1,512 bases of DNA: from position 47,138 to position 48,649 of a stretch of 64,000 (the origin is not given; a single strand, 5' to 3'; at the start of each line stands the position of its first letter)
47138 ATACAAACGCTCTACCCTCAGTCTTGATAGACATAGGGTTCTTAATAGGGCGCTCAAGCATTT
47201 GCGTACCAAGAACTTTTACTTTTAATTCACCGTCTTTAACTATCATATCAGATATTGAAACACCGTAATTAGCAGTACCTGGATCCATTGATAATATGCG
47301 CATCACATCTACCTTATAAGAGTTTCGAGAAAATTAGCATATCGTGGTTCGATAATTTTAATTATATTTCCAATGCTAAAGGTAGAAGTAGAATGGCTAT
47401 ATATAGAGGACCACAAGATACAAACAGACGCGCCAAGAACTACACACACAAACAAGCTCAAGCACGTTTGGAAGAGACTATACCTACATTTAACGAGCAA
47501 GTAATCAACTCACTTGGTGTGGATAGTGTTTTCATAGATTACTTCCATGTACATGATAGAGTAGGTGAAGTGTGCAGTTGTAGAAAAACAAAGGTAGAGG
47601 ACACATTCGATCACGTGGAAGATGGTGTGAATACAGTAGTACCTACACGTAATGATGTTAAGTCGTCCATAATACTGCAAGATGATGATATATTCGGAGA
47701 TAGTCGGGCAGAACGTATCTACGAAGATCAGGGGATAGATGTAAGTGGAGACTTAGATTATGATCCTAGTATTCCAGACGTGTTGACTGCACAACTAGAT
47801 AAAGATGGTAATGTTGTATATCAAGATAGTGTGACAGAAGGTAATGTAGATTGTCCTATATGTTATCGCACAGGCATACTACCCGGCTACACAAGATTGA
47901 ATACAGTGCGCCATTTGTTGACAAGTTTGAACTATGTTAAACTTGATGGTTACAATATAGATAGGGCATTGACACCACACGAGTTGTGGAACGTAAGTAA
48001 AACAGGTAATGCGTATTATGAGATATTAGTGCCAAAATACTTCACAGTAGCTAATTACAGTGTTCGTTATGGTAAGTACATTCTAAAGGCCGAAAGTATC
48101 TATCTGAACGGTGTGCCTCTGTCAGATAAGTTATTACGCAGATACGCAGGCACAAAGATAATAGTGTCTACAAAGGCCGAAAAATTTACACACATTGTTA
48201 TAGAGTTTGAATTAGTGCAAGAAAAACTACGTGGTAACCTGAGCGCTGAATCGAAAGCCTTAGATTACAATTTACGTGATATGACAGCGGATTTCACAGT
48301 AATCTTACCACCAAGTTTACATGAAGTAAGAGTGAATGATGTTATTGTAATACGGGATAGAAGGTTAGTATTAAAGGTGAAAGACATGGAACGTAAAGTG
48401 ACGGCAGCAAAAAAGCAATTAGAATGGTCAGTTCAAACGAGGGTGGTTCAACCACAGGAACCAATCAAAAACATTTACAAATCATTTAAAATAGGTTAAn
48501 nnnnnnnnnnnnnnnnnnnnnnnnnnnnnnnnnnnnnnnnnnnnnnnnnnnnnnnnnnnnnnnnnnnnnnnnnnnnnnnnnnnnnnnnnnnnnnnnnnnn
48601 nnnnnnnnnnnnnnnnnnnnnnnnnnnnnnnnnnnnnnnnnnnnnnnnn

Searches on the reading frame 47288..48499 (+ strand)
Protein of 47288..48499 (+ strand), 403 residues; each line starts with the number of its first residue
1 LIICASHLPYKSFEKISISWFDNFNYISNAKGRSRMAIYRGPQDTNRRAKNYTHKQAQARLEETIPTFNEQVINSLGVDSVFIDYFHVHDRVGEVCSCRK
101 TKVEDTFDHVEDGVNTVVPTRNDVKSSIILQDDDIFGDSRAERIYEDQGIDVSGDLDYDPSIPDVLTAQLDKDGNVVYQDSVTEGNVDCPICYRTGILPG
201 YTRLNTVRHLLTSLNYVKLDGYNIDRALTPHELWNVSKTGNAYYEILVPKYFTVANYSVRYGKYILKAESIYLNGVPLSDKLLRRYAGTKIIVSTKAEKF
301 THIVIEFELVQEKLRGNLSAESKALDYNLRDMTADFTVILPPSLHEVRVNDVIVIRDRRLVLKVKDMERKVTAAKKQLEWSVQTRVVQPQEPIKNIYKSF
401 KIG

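Call 11: search_protein_families(library=phrogs, proteins=[window:47288-48499:+], max_evalue=0.001)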
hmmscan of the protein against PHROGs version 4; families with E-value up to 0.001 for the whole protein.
window:47288-48499:+ (403 aa): 1 family
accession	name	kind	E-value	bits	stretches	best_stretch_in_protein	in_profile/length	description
phrog_21298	-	unknown function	7.6e-100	335.5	1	36-402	1-368/369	-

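Call 18: search_dna_similar(query=window:47288-48499:+, collection=phages, mode=protein, max_rows=25)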
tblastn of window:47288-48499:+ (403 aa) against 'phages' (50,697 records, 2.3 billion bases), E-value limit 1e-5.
Records with a match: 69; places in all: 69; records where one place covers at least 80% of the query: 63.
Best place of each record, by identity: <60% 69.
By first word of the organism name: Erwinia 48; Dickeya 8; Pseudomonas 5; Ralstonia 2; Achromobacter 2; Phage 1; Yersinia 1; Salmonella 1; Alcaligenes 1.
By host as written in the record: Erwinia amylovora 43; Dickeya solani MK10 6; - 3; Pseudomonas aeruginosa PAO1 2; Pseudomonas putida var. Manila 2; Dickeya solani 2; Erwinia amylovora strain phiEa100 ATCC 29780 2; Erwinia amylovora 1/79 2; and 6 more.
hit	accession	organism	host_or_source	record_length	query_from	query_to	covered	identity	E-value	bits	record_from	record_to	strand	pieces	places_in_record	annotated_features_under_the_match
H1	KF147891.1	Pseudomonas phage PaBG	Pseudomonas aeruginosa PAO1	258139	15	402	96%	40.6%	2e-71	249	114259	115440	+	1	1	hypothetical protein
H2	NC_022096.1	Pseudomonas phage PaBG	Pseudomonas aeruginosa PAO1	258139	15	402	96%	40.6%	2e-71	249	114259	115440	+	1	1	hypothetical protein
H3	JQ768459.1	Pseudomonas phage Lu11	Pseudomonas putida var. Manila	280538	38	402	91%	37.7%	3e-61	219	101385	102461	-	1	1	hypothetical protein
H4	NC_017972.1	Pseudomonas phage Lu11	Pseudomonas putida var. Manila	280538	38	402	91%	37.7%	3e-61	219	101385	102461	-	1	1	hypothetical protein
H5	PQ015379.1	Pseudomonas phage HRDY3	Pseudomonas sp.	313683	38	402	91%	34.5%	1e-55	203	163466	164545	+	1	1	hypothetical protein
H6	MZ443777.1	Erwinia phage pEa_SNUABM_17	Erwinia amylovora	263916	23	402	94%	31.6%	2e-36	147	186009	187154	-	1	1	hypothetical protein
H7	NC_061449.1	Erwinia phage pEa_SNUABM_17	Erwinia amylovora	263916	23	402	94%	31.6%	2e-36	147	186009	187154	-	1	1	hypothetical protein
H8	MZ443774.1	Erwinia phage pEa_SNUABM_32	Erwinia amylovora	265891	13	402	97%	30.2%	2e-35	144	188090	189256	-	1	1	hypothetical protein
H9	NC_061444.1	Erwinia phage pEa_SNUABM_32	Erwinia amylovora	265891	13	402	97%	30.2%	2e-35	144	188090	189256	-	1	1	hypothetical protein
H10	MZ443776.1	Erwinia phage pEa_SNUABM_1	Erwinia amylovora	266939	24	402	94%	31.0%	9e-36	145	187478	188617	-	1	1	hypothetical protein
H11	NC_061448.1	Erwinia phage pEa_SNUABM_1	Erwinia amylovora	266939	24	402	94%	31.0%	9e-36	145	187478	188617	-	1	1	hypothetical protein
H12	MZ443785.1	Erwinia phage pEa_SNUABM_22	Erwinia amylovora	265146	38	402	91%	32.2%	1e-33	139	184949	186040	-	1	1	hypothetical protein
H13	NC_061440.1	Erwinia phage pEa_SNUABM_22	Erwinia amylovora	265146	38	402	91%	32.2%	1e-33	139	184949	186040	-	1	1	hypothetical protein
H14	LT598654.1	Phage NCTB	surface water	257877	47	402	88%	32.9%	2e-37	150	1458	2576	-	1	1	hypothetical protein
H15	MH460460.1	Dickeya phage vB_DsoM_JA13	Dickeya solani MK10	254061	26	402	94%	31.0%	2e-32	135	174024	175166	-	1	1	hypothetical protein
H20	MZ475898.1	Erwinia phage pEa_SNUABM_25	Erwinia amylovora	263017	7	402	98%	29.3%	6e-36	145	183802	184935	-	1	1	hypothetical protein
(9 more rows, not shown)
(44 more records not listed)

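Call 24: find_related_loci(query=window:47288-48499:+, collection=viral_contigs, flank=6000)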
Query window:47288-48499:+ (403 aa) in viral_contigs; peptide patterns used: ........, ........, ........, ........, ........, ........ (x = any residue, [..] = any of these).
7 stretches matched a pattern, but none encodes a relative of the query by tblastn (E <= 1e-3).

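Call 29: get_annotated_region(hit=H5, flank=6000)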
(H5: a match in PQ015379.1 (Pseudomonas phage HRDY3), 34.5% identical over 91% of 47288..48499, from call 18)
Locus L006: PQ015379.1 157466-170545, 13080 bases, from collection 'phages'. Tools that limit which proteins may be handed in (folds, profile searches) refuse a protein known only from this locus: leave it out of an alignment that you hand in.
description: Pseudomonas phage HRDY3, complete genome.
organism: Pseudomonas phage HRDY3 (NCBI taxid 3236930)
taxonomy: Viruses
host: Pseudomonas sp.; source: pond water; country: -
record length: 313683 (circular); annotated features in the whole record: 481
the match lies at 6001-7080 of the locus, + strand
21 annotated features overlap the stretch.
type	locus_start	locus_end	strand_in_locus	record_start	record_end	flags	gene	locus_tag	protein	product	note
CDS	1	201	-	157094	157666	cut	-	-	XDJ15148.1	hypothetical protein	-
CDS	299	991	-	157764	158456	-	-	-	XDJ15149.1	hypothetical protein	-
CDS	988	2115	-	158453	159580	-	-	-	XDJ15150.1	nuclease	nuclease activity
CDS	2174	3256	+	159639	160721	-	-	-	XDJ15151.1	CHC2 zinc finger protein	-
CDS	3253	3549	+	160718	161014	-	-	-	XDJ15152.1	hypothetical protein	-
CDS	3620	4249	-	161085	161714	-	-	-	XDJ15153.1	hypothetical protein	-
CDS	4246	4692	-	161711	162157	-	-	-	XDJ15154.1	hypothetical protein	-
CDS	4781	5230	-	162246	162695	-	-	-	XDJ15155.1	hypothetical protein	-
CDS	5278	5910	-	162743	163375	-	-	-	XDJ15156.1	nucleic acid binding protein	-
CDS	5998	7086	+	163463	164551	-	-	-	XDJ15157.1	hypothetical protein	-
CDS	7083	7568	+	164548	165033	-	-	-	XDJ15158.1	hypothetical protein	-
CDS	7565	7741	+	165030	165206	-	-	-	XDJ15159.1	hypothetical protein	-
CDS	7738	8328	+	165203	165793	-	-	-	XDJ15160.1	portal protein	-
CDS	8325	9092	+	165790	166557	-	-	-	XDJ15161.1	hypothetical protein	-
CDS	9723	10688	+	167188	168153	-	-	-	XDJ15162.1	hypothetical protein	-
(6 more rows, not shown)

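Call 34: get_annotated_region(hit=H14, flank=7000)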
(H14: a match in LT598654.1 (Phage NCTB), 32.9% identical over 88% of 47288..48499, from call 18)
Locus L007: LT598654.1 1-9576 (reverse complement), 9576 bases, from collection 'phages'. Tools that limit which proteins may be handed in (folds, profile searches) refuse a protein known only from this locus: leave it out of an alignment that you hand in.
description: Phage NCTB genome assembly, complete genome: monopartite.
organism: Phage NCTB (NCBI taxid 1857647)
taxonomy: Viruses; Duplodnaviria; Heunggongvirae; Uroviricota; Caudoviricetes
host: -; source: surface water; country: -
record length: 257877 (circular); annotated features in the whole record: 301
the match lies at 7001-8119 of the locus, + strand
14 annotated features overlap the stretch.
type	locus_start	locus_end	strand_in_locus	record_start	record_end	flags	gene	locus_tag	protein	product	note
CDS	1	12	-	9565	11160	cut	-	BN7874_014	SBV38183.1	hypothetical protein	-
CDS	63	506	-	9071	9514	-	-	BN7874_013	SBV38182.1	FHA domain protein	-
CDS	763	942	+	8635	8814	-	-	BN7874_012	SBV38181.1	hypothetical protein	-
CDS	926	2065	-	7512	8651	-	-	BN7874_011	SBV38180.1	Phage protein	-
CDS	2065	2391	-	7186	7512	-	-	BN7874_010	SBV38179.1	hypothetical protein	-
CDS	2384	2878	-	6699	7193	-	-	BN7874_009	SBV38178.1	hypothetical protein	-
CDS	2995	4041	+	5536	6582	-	-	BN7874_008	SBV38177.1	Phage-associated DNA primase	-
CDS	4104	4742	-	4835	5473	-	-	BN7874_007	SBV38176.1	hypothetical protein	-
CDS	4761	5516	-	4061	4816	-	-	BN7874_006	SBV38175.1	hypothetical protein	-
CDS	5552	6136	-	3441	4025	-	-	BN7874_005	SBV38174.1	hypothetical protein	-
CDS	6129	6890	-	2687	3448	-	-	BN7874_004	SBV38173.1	hypothetical protein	-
CDS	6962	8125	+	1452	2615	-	-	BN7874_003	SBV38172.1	hypothetical protein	-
CDS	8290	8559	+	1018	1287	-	-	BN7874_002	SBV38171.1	hypothetical protein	-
CDS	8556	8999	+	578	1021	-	-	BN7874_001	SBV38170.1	hypothetical protein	-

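Call 35: get_annotated_region(hit=H6, flank=7000)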
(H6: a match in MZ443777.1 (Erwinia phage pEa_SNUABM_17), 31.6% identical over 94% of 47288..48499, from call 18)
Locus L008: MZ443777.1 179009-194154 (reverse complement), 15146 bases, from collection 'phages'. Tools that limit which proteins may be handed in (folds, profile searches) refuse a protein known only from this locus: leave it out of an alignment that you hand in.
description: Erwinia phage pEa_SNUABM_17, complete genome.
organism: Erwinia phage pEa_SNUABM_17 (NCBI taxid 2869545)
taxonomy: Viruses; Duplodnaviria; Heunggongvirae; Uroviricota; Caudoviricetes; Alexandravirus; Alexandravirus SNUABM17
host: Erwinia amylovora; source: stream water; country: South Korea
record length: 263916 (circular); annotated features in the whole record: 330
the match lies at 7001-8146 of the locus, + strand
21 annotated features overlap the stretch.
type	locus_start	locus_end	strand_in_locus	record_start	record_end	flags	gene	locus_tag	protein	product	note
CDS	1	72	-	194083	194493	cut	-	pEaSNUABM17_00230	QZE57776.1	hypothetical protein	-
CDS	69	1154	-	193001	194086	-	-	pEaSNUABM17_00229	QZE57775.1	hypothetical protein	-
CDS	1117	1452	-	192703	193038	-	-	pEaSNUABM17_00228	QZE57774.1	hypothetical protein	-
CDS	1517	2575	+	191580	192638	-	-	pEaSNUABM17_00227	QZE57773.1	hypothetical protein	-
CDS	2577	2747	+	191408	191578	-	-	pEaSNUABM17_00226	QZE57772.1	hypothetical protein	-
CDS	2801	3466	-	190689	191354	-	-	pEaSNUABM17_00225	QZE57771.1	hypothetical protein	-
CDS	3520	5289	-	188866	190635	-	-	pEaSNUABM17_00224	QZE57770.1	hypothetical protein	-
CDS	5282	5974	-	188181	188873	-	-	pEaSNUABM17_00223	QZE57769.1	hypothetical protein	-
CDS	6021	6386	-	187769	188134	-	-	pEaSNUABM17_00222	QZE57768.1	hypothetical protein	-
CDS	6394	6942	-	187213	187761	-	-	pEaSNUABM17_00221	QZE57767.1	hypothetical protein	-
CDS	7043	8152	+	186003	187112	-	-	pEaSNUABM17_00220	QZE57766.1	hypothetical protein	-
CDS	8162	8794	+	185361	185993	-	-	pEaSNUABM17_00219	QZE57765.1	hypothetical protein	-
CDS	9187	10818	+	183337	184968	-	-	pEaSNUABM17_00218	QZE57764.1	hypothetical protein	-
CDS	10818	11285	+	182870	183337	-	-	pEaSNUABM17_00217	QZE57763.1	hypothetical protein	-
CDS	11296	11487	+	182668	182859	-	-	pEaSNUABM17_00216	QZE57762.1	hypothetical protein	-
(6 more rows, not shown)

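Call 36: get_annotated_region(hit=H15, flank=7000)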
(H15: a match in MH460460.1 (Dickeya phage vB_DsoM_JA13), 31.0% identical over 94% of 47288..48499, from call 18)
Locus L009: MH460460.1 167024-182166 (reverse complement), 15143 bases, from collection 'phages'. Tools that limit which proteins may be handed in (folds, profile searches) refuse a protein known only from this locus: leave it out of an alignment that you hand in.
description: Dickeya phage vB_DsoM_JA13, complete genome.
organism: Dickeya phage vB_DsoM_JA13 (NCBI taxid 2283030)
taxonomy: Viruses; Duplodnaviria; Heunggongvirae; Uroviricota; Caudoviricetes; Salmondvirus; Salmondvirus JA11
host: Dickeya solani MK10; source: waterway; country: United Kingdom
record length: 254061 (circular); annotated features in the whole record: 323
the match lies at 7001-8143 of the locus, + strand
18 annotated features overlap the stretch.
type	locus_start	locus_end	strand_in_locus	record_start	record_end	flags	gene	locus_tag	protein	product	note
CDS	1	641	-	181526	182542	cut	-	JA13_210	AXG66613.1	putative exonuclease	-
CDS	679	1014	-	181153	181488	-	-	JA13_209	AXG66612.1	hypothetical protein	-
CDS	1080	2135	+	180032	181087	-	-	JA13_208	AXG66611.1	putative DNA primase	-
CDS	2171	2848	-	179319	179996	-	-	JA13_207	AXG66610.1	hypothetical protein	-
CDS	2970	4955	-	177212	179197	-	-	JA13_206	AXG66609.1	putative inverse autotransporter beta-barrel domain-containing protein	-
CDS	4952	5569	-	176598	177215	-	-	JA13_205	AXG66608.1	hypothetical protein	-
CDS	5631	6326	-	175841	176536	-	-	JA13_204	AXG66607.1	hypothetical protein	-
CDS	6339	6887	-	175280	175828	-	-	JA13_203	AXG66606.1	putative holliday junction resolvase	-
CDS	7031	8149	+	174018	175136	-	-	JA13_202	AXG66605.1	hypothetical protein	-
CDS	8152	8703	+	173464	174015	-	-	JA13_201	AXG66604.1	hypothetical protein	-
CDS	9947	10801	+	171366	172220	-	-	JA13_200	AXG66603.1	hypothetical protein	-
CDS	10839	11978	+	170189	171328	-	-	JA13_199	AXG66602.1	hypothetical protein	-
CDS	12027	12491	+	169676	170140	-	-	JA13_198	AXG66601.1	hypothetical protein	-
CDS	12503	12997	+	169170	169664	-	-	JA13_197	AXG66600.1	hypothetical protein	-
CDS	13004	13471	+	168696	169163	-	-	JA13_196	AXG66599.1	hypothetical protein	-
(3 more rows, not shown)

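Call 37: get_annotated_region(hit=H20, flank=7000)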
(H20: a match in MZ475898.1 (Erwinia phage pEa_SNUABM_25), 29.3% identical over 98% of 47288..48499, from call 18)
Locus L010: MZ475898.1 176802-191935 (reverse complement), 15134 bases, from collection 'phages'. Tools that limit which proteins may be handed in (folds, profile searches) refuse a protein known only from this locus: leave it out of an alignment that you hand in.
description: Erwinia phage pEa_SNUABM_25, complete genome.
organism: Erwinia phage pEa_SNUABM_25 (NCBI taxid 2866691)
taxonomy: Viruses; Duplodnaviria; Heunggongvirae; Uroviricota; Caudoviricetes
host: Erwinia amylovora; source: stream water; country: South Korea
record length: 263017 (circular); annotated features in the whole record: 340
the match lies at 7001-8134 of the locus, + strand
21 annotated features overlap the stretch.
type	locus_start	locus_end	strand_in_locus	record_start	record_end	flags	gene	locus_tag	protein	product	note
CDS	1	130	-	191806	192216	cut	-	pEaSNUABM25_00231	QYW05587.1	hypothetical protein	-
CDS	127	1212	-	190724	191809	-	-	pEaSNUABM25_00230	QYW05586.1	hypothetical protein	-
CDS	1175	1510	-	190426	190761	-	-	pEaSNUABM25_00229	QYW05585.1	hypothetical protein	-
CDS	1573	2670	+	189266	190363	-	-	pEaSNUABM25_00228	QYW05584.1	hypothetical protein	-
CDS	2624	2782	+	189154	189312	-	-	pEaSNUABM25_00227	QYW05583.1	hypothetical protein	-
CDS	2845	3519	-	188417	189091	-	-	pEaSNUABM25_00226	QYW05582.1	hypothetical protein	-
CDS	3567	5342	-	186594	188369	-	-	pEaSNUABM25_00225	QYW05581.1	hypothetical protein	-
CDS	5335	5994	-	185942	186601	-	-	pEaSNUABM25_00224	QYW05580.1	hypothetical protein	-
CDS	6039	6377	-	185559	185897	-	-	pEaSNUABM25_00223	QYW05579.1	hypothetical protein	-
CDS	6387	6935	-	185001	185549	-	-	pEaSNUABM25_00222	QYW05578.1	hypothetical protein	-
CDS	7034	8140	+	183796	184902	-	-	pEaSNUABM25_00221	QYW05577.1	hypothetical protein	-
CDS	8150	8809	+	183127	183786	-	-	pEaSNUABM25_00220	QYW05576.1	hypothetical protein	-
CDS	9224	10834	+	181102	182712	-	-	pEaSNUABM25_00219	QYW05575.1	hypothetical protein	-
CDS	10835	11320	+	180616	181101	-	-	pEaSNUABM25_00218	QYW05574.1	hypothetical protein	-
CDS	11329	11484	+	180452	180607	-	-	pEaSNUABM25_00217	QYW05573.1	hypothetical protein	-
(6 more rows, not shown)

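Call 44: find_related_loci(query=A1, collection=viral_contigs, flank=5000)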
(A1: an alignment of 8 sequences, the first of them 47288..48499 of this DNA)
Query A1 (403 aa) in viral_contigs; peptide patterns used: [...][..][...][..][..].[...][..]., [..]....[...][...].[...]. (x = any residue, [..] = any of these).
154 stretches matched a pattern; 35 encode a relative of the query (tblastn E <= 1e-3); 35 distinct loci.
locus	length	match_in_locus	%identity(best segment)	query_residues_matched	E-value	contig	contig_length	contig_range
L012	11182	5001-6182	41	15-402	1e-83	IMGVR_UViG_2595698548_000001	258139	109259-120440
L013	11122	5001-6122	41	31-402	2e-78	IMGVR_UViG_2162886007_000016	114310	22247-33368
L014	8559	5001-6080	36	36-402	2e-73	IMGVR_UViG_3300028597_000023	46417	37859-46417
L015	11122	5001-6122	41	31-402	2e-78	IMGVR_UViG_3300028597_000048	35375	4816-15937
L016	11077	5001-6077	38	38-402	7e-73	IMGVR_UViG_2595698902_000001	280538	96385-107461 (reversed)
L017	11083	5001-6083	36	36-402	1e-71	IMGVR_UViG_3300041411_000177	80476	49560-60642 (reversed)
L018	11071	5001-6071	35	38-402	8e-70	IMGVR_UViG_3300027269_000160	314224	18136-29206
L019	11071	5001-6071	35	38-402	8e-70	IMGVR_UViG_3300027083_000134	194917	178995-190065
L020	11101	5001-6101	35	26-402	3e-69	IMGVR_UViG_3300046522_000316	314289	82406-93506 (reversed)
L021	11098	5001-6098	35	29-402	1e-72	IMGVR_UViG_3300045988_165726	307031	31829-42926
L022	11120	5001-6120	38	36-402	2e-67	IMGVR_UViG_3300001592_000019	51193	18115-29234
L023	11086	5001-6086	36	32-402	3e-71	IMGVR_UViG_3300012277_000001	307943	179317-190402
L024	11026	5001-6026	32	47-402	8e-49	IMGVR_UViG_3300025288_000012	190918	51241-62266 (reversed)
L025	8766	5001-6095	35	30-402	2e-69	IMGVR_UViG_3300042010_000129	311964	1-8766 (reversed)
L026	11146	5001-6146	32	23-402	2e-46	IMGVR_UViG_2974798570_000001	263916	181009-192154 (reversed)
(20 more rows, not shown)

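Call 52: search_protein_families(library=pfam, proteins=[window:47288-48499:+], max_evalue=0.01)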
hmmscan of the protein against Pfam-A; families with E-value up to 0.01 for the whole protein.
window:47288-48499:+ (403 aa): 0 families

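Call 83: predict_structure(alignment_id=A5)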
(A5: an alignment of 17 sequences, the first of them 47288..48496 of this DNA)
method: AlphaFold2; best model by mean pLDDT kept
length: 403 residues; sequences in the alignment: 17
mean_pLDDT: 59.6   pTM: 0.53
mean pLDDT of the five models: 59.6, 59.6, 57.6, 56.3, 56.1
residues with pLDDT >= 90: 41; 70-90: 139; 50-70: 37; < 50: 186
segments of 3 or more residues with pLDDT < 50: 1-53, 64-78, 91-171, 174-197, 321-332
pLDDT, mean of each block of 10 residues (from residue 1): 35 33 32 34 37 51 45 45 82 36 32 26 27 34 40 33 35 42 28 47 84 85 80 87 90 88 73 89 92 91 87 76 37 67 82 84 85 64 82 78 79
secondary structure, 60 per line:
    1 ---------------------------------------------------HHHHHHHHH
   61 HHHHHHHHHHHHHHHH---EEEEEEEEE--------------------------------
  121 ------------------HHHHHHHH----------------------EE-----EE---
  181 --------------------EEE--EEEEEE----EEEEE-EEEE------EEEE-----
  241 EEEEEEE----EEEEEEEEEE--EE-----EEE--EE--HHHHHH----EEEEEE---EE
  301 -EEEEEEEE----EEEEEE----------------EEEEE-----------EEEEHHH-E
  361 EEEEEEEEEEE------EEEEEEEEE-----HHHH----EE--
elements in order: H52-76 E80-88 H139-146 E201-203 E206-211 E216-220 E222-225 E232-235 E241-247 E252-261 E271-273 H280-285 E290-295 E302-309 E314-319 E336-340 E352-355 E360-371 E378-386 H392-395

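Call 85: fold_search(model_id=the predicted structure, library=pdb)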
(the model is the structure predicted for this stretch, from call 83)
No match with E <= 0.001 here; weaker rows may still be real.
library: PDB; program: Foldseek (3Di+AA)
matches with E <= 10: 500; with E <= 0.001: 0
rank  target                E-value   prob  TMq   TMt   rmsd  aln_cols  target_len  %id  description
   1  2cdo_A                5.7e-03  1.00  0.18  0.45   5.1       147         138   14  structure of agarase carbohydrate binding module in complex with neoagarohexaose (released 2006-02-16)
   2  2cdp_A                1.3e-02  1.00  0.18  0.45   6.4       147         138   13  Structure of a CBM6 in complex with neoagarohexaose (released 2006-02-08)
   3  3f3b                  1.6e-02  0.92  0.14  0.41  12.4       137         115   14  Structure of the phage-like element PBSX protein xkdH from Bacillus Subtilus. Northeast Structural Genomics Consortium t (released 2008-11-25)
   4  9l0e_A                1.7e-02  0.72  0.12  0.33  14.9       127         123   16  Cryo-EM structure of bacteriophage T1 stopper-tail terminator (released 2025-03-12)
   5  7l2z_E                2.4e-02  0.08  0.07  0.05  22.8       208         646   11  Bacterial cellulose synthase BcsB hexamer (released 2021-03-24)
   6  6sgf_A                3.5e-02  0.93  0.18  0.42   5.4       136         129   10  Molecular insight into a new low affinity xylan binding module CBM86, from the xylanolytic gut symbiont Roseburia inte (released 2019-11-20)
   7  6sgf_D                3.9e-02  0.90  0.18  0.42   5.2       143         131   10  Molecular insight into a new low affinity xylan binding module CBM86, from the xylanolytic gut symbiont Roseburia inte (released 2019-11-20)
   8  9fmt_A                3.9e-02  0.08  0.08  0.05  21.6       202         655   10  Cryo-EM structure of the BcsB hexameric crown from the E. coli cellulose secretion macrocomplex (released 2024-10-16)
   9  2cdo_C                4.1e-02  0.72  0.14  0.36  14.9       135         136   12  structure of agarase carbohydrate binding module in complex with neoagarohexaose (released 2006-02-16)
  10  2cdp_B                4.9e-02  0.90  0.15  0.40  12.7       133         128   11  Structure of a CBM6 in complex with neoagarohexaose (released 2006-02-08)
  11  2v4v                  5.2e-02  0.72  0.14  0.38  15.9       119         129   11  Crystal Structure of a Family 6 Carbohydrate-Binding Module from Clostridium cellulolyticum in complex with xylose (released 2009-10-13)
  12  2cdp_D                5.5e-02  0.66  0.14  0.37  14.2       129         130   13  Structure of a CBM6 in complex with neoagarohexaose (released 2006-02-08)
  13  6yg8_B                5.5e-02  0.14  0.09  0.06  16.6       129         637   15  Cryo-EM structure of a BcsB pentamer in the context of an assembled Bcs macrocomplex (released 2021-02-24)
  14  2w47_A                5.8e-02  0.60  0.14  0.35  14.6       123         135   10  Clostridium thermocellum CBM35 in complex with delta-4,5- anhydrogalacturonic acid (released 2009-01-27)
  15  9jlf_C                5.8e-02  0.75  0.12  0.35  14.0       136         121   16  Cryo-EM Structure of Bacteriophage FCWL1 head-to-tail interface (released 2025-01-22)
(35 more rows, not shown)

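Call 98: find_related_loci(query=window:47288-48499:+, collection=metagenome_contigs, flank=4000)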
Query window:47288-48499:+ (403 aa) in metagenome_contigs; peptide patterns used: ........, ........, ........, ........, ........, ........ (x = any residue, [..] = any of these).
80 stretches matched a pattern, but none encodes a relative of the query by tblastn (E <= 1e-3).

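Call 99: find_related_loci(query=A5, collection=metagenome_contigs, flank=4000)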
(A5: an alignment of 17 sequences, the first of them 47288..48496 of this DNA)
Query A5 (403 aa) in metagenome_contigs; peptide patterns used: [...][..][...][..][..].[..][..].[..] (x = any residue, [..] = any of these).
38 stretches matched a pattern; 12 encode a relative of the query (tblastn E <= 1e-3); 12 distinct loci.
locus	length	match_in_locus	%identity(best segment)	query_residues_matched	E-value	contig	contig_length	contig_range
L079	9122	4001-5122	41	31-402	4e-79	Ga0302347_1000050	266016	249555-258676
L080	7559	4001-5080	36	36-402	5e-74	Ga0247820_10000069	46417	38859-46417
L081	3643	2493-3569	37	38-402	2e-73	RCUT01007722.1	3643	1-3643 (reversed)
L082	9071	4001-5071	35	38-402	2e-70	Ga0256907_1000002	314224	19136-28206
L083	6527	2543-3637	35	30-402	4e-70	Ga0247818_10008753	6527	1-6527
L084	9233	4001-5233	35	6-402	6e-71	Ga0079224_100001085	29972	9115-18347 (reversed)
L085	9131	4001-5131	30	27-402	2e-45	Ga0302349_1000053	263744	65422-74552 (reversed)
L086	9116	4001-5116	32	22-402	4e-45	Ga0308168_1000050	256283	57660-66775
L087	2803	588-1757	28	12-402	1e-38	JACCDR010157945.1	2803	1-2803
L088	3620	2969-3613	36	30-252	2e-34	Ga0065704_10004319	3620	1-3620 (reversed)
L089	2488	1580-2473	31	16-328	4e-30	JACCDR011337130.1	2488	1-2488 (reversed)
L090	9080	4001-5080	29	38-400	5e-37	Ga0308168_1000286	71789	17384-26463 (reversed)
